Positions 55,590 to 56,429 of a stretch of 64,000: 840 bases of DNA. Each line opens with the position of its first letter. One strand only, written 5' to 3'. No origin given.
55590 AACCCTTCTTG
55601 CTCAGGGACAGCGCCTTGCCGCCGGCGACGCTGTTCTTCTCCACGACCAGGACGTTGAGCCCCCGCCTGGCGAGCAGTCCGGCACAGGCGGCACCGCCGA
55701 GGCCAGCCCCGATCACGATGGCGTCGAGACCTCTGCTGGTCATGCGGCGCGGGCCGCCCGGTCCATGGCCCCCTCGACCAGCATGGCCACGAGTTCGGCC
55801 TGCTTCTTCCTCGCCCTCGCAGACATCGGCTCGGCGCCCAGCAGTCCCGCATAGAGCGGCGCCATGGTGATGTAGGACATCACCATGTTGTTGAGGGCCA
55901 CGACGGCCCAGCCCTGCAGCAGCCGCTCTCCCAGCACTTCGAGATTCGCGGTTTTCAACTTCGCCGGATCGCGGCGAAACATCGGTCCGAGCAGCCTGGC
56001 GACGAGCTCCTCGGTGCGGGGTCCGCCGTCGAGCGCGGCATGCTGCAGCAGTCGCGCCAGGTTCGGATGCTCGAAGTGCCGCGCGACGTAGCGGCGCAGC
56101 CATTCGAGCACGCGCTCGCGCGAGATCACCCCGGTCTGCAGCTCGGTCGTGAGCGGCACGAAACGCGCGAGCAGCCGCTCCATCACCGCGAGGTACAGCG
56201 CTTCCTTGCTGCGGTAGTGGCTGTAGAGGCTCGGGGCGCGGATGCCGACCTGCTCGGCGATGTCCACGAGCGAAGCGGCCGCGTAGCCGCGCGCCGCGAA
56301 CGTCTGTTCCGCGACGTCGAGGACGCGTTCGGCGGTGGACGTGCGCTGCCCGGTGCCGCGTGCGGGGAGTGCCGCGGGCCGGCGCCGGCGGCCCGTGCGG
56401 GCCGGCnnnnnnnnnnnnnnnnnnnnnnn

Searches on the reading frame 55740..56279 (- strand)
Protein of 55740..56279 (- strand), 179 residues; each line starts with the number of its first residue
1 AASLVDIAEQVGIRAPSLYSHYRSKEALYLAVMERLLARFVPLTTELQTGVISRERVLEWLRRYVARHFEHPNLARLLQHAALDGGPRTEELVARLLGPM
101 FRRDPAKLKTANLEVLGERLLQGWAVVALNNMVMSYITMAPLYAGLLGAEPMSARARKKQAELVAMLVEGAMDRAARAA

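Call 30: search_protein_families(library=pfam, proteins=[window:55740-56279:-], max_evalue=0.00001)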
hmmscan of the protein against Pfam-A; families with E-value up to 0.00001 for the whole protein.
window:55740-56279:- (179 aa): 1 family
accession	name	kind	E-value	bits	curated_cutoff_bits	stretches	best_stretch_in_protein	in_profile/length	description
PF00440.29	TetR_N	-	6.4e-07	29.5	24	1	2-32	17-47/47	Bacterial regulatory proteins, tetR family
